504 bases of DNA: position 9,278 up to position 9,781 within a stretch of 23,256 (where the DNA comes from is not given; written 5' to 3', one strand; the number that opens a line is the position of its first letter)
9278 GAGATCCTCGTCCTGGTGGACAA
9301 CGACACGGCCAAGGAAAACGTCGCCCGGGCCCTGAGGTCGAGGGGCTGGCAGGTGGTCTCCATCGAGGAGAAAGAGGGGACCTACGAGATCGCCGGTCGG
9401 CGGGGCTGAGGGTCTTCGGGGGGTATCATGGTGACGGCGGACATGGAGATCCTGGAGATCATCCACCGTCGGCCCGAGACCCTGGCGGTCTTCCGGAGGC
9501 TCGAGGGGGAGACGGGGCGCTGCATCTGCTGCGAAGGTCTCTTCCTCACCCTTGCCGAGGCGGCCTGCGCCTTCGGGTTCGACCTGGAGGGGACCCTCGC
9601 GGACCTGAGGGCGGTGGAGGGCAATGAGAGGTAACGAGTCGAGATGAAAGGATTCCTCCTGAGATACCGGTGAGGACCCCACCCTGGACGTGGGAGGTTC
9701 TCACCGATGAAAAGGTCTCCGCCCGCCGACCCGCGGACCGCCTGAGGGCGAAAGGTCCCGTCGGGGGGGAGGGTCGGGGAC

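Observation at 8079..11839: Selenium-utilisation locus: yedE-yedF-DUF1858-selB without selA/selD or a selenoprotein in cis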

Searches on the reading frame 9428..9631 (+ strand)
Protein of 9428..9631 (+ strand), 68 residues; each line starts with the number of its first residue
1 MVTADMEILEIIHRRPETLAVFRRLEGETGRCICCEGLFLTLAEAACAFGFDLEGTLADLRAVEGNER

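Call 5: search_protein_families(library=pfam, proteins=[window:9428-9631:+], max_evalue=0.01)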
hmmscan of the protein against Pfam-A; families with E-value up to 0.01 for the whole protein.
seq(68 aa): 1 family
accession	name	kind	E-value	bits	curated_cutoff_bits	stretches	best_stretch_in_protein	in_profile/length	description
PF08984.16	DUF1858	-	0.0019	18.7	32.2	1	3-54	2-56/59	Domain of unknown function (DUF1858)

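Call 6: search_protein_families(library=ncbifam, proteins=[window:9428-9631:+], max_evalue=0.01)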
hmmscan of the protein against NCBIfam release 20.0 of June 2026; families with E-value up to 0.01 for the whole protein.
seq(68 aa): 1 family
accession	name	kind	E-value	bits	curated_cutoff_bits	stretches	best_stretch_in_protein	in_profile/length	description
TIGR03980.1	prismane_assoc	subfamily_domain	6.3e-05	22.9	44.95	1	2-60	1-57/58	hybrid cluster protein-associated redox disulfide domain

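Call 11: find_homologous_proteins(query=window:9428-9631:+, max_evalue=0.001)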
Query seq(68 aa) (68 aa): 2 proteins with E <= 0.001 among 13 candidates.
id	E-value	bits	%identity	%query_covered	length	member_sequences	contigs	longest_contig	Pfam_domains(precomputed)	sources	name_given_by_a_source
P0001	1.9e-36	140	99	100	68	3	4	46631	-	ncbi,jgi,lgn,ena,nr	ncbi:MAG TPA: hypothetical protein PLN44_10160 [Syntrophales bacterium]|nr:hypothetical protein [Syn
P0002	1.8e-15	74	61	91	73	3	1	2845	-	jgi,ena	-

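Call 14: find_encoding_contigs(protein=P0002, flank=10000)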
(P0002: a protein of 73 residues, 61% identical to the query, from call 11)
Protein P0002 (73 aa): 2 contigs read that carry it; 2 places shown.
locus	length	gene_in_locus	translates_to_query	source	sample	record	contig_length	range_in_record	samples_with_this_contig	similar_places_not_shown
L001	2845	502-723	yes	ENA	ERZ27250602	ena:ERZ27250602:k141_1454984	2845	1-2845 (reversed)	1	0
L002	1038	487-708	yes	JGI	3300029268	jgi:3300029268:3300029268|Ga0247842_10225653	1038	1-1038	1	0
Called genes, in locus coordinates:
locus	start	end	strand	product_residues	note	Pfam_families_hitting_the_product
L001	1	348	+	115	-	?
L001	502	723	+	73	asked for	-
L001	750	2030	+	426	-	PF06050:HGD-D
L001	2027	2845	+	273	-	?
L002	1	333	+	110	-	?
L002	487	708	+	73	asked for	-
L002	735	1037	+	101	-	?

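Call 15: find_encoding_contigs(protein=P0001, flank=10000)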
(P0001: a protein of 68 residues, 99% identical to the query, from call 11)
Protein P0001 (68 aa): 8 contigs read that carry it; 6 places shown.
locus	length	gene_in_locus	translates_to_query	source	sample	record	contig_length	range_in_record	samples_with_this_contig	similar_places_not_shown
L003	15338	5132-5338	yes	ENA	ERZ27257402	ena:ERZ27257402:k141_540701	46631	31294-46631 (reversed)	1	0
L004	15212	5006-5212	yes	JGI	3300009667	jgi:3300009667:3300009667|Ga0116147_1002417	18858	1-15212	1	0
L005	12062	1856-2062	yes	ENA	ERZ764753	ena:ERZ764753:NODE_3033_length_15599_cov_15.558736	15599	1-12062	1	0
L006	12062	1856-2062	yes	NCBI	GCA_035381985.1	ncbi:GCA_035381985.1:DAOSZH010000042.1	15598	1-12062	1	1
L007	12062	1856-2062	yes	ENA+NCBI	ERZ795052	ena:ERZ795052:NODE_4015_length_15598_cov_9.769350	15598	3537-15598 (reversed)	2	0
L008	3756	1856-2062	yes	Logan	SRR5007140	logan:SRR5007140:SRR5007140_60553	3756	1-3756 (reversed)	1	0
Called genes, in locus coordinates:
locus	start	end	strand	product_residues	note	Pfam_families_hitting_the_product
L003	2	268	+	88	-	?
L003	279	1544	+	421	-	PF00282:Pyridoxal_deC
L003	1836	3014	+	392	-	PF02353:CMAS, PF13489:Methyltransf_23, PF08241:Methyltransf_11, PF08242:Methyltransf_12, PF13649:Methyltransf_25, PF13847:Methyltransf_31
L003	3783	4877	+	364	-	PF04143:Sulf_transp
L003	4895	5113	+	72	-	PF01206:TusA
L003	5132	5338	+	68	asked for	-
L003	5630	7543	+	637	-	PF00009:GTP_EFTU, PF03144:GTP_EFTU_D2, PF25461:Beta-barrel_SelB (weak), PF09106:WHD_2nd_SelB, PF09107:WHD_3rd_SelB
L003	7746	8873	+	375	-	PF09394:Inhibitor_I42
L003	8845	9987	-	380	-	PF02771:Acyl-CoA_dh_N, PF02770:Acyl-CoA_dh_M, PF00441:Acyl-CoA_dh_1, PF08028:Acyl-CoA_dh_2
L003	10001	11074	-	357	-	PF00871:Acetate_kinase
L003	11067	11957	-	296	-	PF01515:PTA_PTB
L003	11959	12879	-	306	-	PF01515:PTA_PTB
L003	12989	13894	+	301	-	PF00126:HTH_1, PF03466:LysR_substrate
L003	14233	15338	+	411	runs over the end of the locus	PF00909:Ammonium_transp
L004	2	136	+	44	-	?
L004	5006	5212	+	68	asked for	-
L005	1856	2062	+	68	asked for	-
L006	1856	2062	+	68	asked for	-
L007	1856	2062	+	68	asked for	-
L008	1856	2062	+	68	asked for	-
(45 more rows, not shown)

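Call 25: search_protein_families(library=ncbifam, proteins=[L001:750-2030:+, L001:2027-2845:+, L001:106-348:+, P0002], max_evalue=0.001)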
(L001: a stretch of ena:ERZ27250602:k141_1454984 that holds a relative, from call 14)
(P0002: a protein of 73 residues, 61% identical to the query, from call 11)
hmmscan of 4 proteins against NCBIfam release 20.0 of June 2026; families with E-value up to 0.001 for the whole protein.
L001:750-2030:+ (426 aa): 5 families
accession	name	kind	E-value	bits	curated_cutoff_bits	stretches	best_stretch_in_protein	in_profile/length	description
NF040772.1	double_cubane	equivalog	1.1e-135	452.5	350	1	49-423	4-372/372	double-cubane-cluster-containing anaerobic reductase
NF052456.1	HyiscapDhHadC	equivalog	2.5e-32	112.2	700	1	65-422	24-371/372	(R)-2-hydroxyisocaproyl-CoA dehydratase subunit beta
TIGR03190.1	benz_CoA_bzdN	equivalog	7.7e-22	77.6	453.8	1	67-424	25-372/377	benzoyl-CoA reductase, bzd-type, subunit N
TIGR02263.1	benz_CoA_red_C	equivalog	1.6e-16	60.2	421.15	1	66-413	27-367/380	benzoyl-CoA reductase subunit C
NF052455.1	HyiscapDhHadB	equivalog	4e-07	29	750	1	111-277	78-254/398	(R)-2-hydroxyisocaproyl-CoA dehydratase subunit alpha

L001:2027-2845:+ (273 aa): 6 families
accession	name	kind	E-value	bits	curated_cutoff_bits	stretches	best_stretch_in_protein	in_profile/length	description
TIGR00241.1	CoA_E_activ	domain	3e-65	220.2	125.4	1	4-243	3-247/248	acyl-CoA dehydratase activase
TIGR02259.1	benz_CoA_red_A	equivalog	2.7e-37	128.6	578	1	49-242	231-429/432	benzoyl-CoA reductase subunit A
TIGR03192.1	benz_CoA_bzdQ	equivalog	5.1e-33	114.8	380.2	1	4-244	35-285/293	benzoyl-CoA reductase, bzd-type, subunit Q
TIGR03286.1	methan_mark_15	hypoth_equivalog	2.4e-29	102.5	455.75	1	4-247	147-403/404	methanogenesis marker 15 protein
TIGR02261.1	benz_CoA_red_D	equivalog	4.5e-28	98.2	312.85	1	4-243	4-260/262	benzoyl-CoA reductase subunit D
NF009842.0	PRK13317.1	equivalog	0.00011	21.7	234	0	4-84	5-88/277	type II pantothenate kinase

L001:106-348:+ (80 aa): 1 family
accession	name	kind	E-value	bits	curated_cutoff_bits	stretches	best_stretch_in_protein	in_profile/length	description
TIGR00196.1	yjeF_cterm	hypoth_equivalog_domain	2.4e-05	23.8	129.85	1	6-51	208-253/277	NAD(P)H-hydrate dehydratase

P0002 (73 aa): 0 families

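Call 27: search_protein_representatives(alignment_id=A1)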
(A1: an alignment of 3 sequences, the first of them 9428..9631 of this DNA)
Query: 3 sequences, 68 profile positions. Proteins with E-value up to 0.001 (for the whole library): 152; up to 1e-10: 31; up to 1e-30: 0. The best 150 are listed.
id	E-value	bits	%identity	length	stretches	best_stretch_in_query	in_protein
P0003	7.7e-23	96.4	-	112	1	2-65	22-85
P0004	1.1e-22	95.9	-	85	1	2-66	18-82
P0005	1.3e-22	95.7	-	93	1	2-65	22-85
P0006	7.7e-22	93.2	-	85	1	2-65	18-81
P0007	6.7e-19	83.7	-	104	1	3-65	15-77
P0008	8.1e-19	83.5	-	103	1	2-66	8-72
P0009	2.2e-18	82.1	-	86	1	2-64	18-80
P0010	5.6e-18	80.8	-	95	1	2-63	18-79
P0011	7.4e-18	80.4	-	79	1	2-61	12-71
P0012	1.1e-15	73.4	-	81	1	2-66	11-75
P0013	1.5e-14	69.8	-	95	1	2-61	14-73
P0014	5.3e-14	68.1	-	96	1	4-66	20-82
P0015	1.7e-13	66.5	-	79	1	6-67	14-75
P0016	5.8e-13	64.7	-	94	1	2-64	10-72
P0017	7.1e-13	64.4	-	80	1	5-63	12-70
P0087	2.6e-07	46.6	-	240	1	2-64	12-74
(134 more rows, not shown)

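Call 31: search_protein_families(library=pfam, alignment_id=A2, max_evalue=0.01)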
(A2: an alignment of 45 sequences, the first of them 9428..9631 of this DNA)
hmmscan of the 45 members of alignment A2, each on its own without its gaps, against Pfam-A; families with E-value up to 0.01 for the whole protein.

A. member 1, window:9428-9631:+ (68 aa): 1 family
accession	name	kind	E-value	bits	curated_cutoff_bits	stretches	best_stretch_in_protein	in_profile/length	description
PF08984.16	DUF1858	-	0.0019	18.7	32.2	1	3-54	2-56/59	Domain of unknown function (DUF1858)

B. families by the number of members that match (of 45 scanned): 2 families
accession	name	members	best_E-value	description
PF08984.16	DUF1858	28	2.9e-09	Domain of unknown function (DUF1858)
PF04405.19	ScdA_N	4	0.00064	Domain of Unknown function (DUF542)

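Call 33: find_related_loci(query=A3, collection=genome_contigs, flank=8000)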
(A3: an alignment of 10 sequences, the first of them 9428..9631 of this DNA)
Query A3 (68 aa) in genome_contigs; peptide patterns used: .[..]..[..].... (x = any residue, [..] = any of these).
11 stretches matched a pattern; 9 encode a relative of the query (tblastn E <= 1e-3); 9 distinct loci.
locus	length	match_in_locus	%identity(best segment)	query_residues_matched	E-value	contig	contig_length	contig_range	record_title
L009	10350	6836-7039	56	1-68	8e-22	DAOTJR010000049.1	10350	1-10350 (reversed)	MAG TPA_asm: Syntrophales bacterium isolate AMR_MDS_2994 NODE_6759_length_10350_cov_26.988052, whole genome shotgun sequ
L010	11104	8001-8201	51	2-68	1e-20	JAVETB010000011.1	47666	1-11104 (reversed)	MAG: Syntrophus sp. (in: bacteria) isolate BF1_8 scaffold_1226_c1_biofilm_2017, whole genome shotgun sequence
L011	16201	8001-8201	54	2-68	1e-20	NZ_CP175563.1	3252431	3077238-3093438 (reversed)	Syntrophus buswellii strain DM-2 chromosome, complete genome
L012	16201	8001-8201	54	2-68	4e-20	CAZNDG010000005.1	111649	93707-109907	MAG TPA_asm: uncultured Syntrophus sp. isolate binchicken_co27_459 genome assembly, contig: NODE_244_length_111649_cov_1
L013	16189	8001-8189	49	1-63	3e-18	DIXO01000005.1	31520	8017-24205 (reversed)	MAG TPA_asm: Syntrophaceae bacterium UBA6078 UBA6078_contig_1124, whole genome shotgun sequence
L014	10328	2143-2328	53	2-63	6e-18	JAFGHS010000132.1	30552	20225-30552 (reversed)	MAG: Deltaproteobacteria bacterium isolate Zod_Metabat.153 k87_10934330, whole genome shotgun sequence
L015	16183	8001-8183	49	1-61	3e-17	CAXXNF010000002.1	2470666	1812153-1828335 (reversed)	MAG: Syntrophales bacterium isolate 28f6f31c-1abc-45c3-9ff4-d3034646c4f0 genome assembly, contig: contig_2, whole genome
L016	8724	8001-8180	47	1-60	9e-17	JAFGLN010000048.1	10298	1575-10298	MAG: Deltaproteobacteria bacterium isolate Zod_Metabat.402 k87_4499602, whole genome shotgun sequence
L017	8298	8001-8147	55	13-63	5e-16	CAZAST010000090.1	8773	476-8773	MAG TPA_asm: uncultured Syntrophaceae bacterium isolate SRP192927_co6_553 genome assembly, contig: NODE_21085_length_877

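Call 38: search_protein_families(library=ncbifam, proteins=[L011:1178-2284:+, L011:2366-3235:+, L011:3236-4414:+, L011:4424-4972:+, L011:6539-7099:+, L011:7087-7971:+, L011:10562-11842:-, L011:11796-13097:-, L011:13764-14816:-, L011:14609-15781:-], max_evalue=0.0001)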
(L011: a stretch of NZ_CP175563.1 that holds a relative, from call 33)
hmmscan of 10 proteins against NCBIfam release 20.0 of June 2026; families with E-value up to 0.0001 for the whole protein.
L011:1178-2284:+ (368 aa): 3 families
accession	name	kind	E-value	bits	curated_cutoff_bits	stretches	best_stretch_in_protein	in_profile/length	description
TIGR04039.1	MXAN_0977_Heme2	hypoth_equivalog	1.4e-21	76.9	362.85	2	108-357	98-323/336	MbnH family di-heme enzyme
TIGR03981.2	SAM_quin_mod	hypoth_equivalog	1.9e-19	69.8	340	1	146-355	228-411/411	His-Xaa-Ser system-associated MauG-like protein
TIGR03791.1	TTQ_mauG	equivalog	1e-15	57.8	443.85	1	1-299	8-246/291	tryptophan tryptophylquinone biosynthesis enzyme MauG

L011:2366-3235:+ (289 aa): 0 families

L011:3236-4414:+ (392 aa): 10 families
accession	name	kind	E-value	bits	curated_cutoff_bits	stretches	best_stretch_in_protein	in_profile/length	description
NF052400.1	M48_BAM_BepA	equivalog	9.7e-29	100.5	570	1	63-248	63-251/483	beta-barrel assembly-enhancing protease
NF052399.1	M48_lipo_LoiP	exception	4e-14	52.7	365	1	15-249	11-239/247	metalloprotease LoiP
TIGR02917.1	PEP_TPR_lipo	equivalog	2.5e-08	32.3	312.2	1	281-378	234-328/899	XrtA/PEP-CTERM system TPR-repeat protein PrsT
NF040959.1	MamA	equivalog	4.8e-07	29.4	200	1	287-370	118-198/204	magnetosome protein MamA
NF053607.1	CHU_0125_OmpA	equivalog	6.3e-07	28.3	620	1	281-375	26-117/639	CHU_0125 family OmpA-like outer membrane integrity protein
TIGR02521.1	type_IV_pilW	equivalog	1.3e-06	28.2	154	0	323-379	147-203/234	type IV pilus biogenesis/stability protein PilW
NF033762.1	social_mot_Tgl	equivalog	5.3e-06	26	225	1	317-380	37-101/252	social motility TPR repeat lipoprotein Tgl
NF002669.0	PRK02391.1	equivalog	1.9e-05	24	341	0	92-143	96-150/298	zinc metalloprotease HtpX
NF033758.1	gliding_GltE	equivalog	4.6e-05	22.6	225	0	287-352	133-195/411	adventurous gliding motility TPR repeat lipoprotein GltE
TIGR00540.1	TPR_hemY_coli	hypoth_equivalog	9.7e-05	21.3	142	1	295-370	313-384/385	heme biosynthesis-associated TPR protein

L011:4424-4972:+ (182 aa): 0 families

L011:6539-7099:+ (186 aa): 0 families

L011:7087-7971:+ (294 aa): 2 families
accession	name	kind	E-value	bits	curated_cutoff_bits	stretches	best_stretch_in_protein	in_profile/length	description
TIGR00196.1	yjeF_cterm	hypoth_equivalog_domain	2.4e-07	30.4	129.85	1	119-259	127-252/277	NAD(P)H-hydrate dehydratase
NF006830.1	PRK09355.1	equivalog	4.3e-05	23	180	1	147-263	122-231/263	hydroxyethylthiazole kinase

L011:10562-11842:- (426 aa): 4 families
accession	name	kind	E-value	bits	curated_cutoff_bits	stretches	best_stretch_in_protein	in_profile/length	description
NF040772.1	double_cubane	equivalog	5.9e-134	446.8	350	1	62-422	12-372/372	double-cubane-cluster-containing anaerobic reductase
NF052456.1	HyiscapDhHadC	equivalog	1.4e-17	63.7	700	1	65-420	23-370/372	(R)-2-hydroxyisocaproyl-CoA dehydratase subunit beta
TIGR03190.1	benz_CoA_bzdN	equivalog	3.3e-14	52.5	453.8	1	66-422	23-371/377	benzoyl-CoA reductase, bzd-type, subunit N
TIGR02260.1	benz_CoA_red_B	equivalog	2.5e-07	29.7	486.55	1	257-404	241-392/413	benzoyl-CoA reductase subunit B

L011:11796-13097:- (433 aa): 4 families
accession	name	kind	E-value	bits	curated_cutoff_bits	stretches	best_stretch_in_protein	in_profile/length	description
NF040772.1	double_cubane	equivalog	4.8e-134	447.1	350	1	69-433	9-372/372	double-cubane-cluster-containing anaerobic reductase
NF052456.1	HyiscapDhHadC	equivalog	8.6e-14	51.2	700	1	65-431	15-370/372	(R)-2-hydroxyisocaproyl-CoA dehydratase subunit beta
TIGR03190.1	benz_CoA_bzdN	equivalog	4.9e-13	48.6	453.8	1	78-432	24-370/377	benzoyl-CoA reductase, bzd-type, subunit N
TIGR02263.1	benz_CoA_red_C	equivalog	2.2e-08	33.4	421.15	1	80-432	29-379/380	benzoyl-CoA reductase subunit C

L011:13764-14816:- (350 aa): 11 families
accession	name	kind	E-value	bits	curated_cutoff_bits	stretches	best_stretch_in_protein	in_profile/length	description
NF040733.1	ABC_perm_U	equivalog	1e-43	149.7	295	2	220-345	124-248/251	ABC transporter permease subunit SaoP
NF007545.0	PRK10160.1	equivalog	4.9e-39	134.4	342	2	218-345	144-270/275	taurine ABC transporter permease TauC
TIGR01183.1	ntrB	equivalog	3.8e-34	118.2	209.05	2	212-335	77-199/202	nitrate ABC transporter permease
NF008470.0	PRK11365.1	equivalog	2.9e-30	105.6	347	2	219-345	127-252/263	aliphatic sulfonate ABC transporter permease SsuC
TIGR01581.1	Mo_ABC_porter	hypoth_equivalog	3e-07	30.2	210.3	1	128-279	17-166/225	ABC transporter permease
NF040839.1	tungstate_WtpB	equivalog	1.8e-05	24.5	340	1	131-278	43-187/251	tungstate ABC transporter permease WtpB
TIGR03416.1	ABC_choXWV_perm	equivalog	2.8e-05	23.7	363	0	235-332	169-264/267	choline ABC transporter permease subunit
TIGR02141.1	modB_ABC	equivalog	3e-05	23.8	182.6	1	146-280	12-144/208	molybdate ABC transporter permease subunit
NF008196.0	PRK10952.1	equivalog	4.4e-05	22.5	439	0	122-330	132-320/356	glycine betaine/L-proline ABC transporter permease ProW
TIGR01097.1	PhnE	equivalog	6.8e-05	22.5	216.7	1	83-202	9-133/252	phosphonate ABC transporter, permease protein PhnE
NF007047.0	PRK09500.1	equivalog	8.2e-05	22.3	326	0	200-281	121-193/257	spermidine/putrescine ABC transporter permease PotC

L011:14609-15781:- (390 aa): 2 families
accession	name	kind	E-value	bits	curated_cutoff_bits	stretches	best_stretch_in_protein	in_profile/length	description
TIGR01728.1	SsuA_fam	subfamily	5.1e-17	62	163.5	1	111-332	39-239/290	aliphatic sulfonate ABC transporter substrate-binding protein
NF040735.1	SBP_SaoX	equivalog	2.2e-05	23.7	300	0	114-325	41-234/330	ABC transporter substrate-binding subunit SaoX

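Call 39: search_protein_families(library=pfam, proteins=[L011:6539-7099:+, L011:7087-7971:+, L011:4424-4972:+, L011:2366-3235:+, L011:8527-9696:-], max_evalue=0.01)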
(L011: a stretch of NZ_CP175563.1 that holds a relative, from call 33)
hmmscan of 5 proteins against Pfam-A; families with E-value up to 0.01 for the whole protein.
L011:6539-7099:+ (186 aa): 1 family
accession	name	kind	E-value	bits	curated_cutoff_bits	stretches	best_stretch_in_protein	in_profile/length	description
PF11823.13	Se_S_carrier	-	2.8e-22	78.4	25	1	26-92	2-68/69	Putative Se/S carrier protein-like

L011:7087-7971:+ (294 aa): 1 family
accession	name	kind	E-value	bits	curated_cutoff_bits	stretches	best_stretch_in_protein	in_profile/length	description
PF01256.23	Carb_kinase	-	2.3e-10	40.8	27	1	115-265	90-228/242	NAD(P)H-hydrate dehydratase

L011:4424-4972:+ (182 aa): 1 family
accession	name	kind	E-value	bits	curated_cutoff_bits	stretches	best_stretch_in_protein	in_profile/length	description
PF18933.6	PsbP_2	-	0.0057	17.1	27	1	25-177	46-182/184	PsbP-like protein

L011:2366-3235:+ (289 aa): 0 families

L011:8527-9696:- (389 aa): 1 family
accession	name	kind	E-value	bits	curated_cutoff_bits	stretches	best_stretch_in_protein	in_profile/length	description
PF01869.26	BcrAD_BadFG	-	1.5e-48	166.1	31.5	1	148-386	2-269/271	BadF/BadG/BcrA/BcrD ATPase family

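Call 49: find_related_loci(query=A4, collection=metagenome_contigs, flank=8000)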
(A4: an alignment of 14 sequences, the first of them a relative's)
Query A4 (80 aa) in metagenome_contigs; peptide patterns used: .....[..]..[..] (x = any residue, [..] = any of these).
451 stretches matched a pattern; 319 encode a relative of the query (tblastn E <= 1e-3); the best 80 are kept; 80 distinct loci.
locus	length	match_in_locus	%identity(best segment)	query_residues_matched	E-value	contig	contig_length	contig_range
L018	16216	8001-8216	76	1-72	6e-34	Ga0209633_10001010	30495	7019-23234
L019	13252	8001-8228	74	1-76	6e-34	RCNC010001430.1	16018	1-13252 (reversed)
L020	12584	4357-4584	74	1-76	6e-34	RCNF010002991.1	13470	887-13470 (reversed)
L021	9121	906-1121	76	1-72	6e-34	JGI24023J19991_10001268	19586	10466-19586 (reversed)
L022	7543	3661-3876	71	1-72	4e-33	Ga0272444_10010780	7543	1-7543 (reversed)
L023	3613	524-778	61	1-80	6e-33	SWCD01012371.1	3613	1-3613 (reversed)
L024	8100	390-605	71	1-72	2e-32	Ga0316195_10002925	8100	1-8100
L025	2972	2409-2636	68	1-76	7e-32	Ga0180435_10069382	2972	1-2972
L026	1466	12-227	71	1-72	3e-31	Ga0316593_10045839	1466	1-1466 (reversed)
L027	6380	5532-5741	70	1-70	4e-30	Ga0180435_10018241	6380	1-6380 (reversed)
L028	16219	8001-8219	68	7-79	3e-30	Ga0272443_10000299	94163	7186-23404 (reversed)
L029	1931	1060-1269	70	1-70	4e-30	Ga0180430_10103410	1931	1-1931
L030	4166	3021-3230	70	7-76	9e-30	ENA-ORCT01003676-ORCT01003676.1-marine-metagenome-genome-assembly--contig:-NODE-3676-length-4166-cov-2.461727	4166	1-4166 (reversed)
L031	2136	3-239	58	1-79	5e-29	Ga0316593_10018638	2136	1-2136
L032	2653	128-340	61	1-71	2e-27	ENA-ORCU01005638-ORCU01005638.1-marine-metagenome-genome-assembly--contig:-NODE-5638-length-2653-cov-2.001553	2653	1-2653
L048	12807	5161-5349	63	9-71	8e-25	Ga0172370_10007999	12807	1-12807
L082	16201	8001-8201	57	4-70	3e-24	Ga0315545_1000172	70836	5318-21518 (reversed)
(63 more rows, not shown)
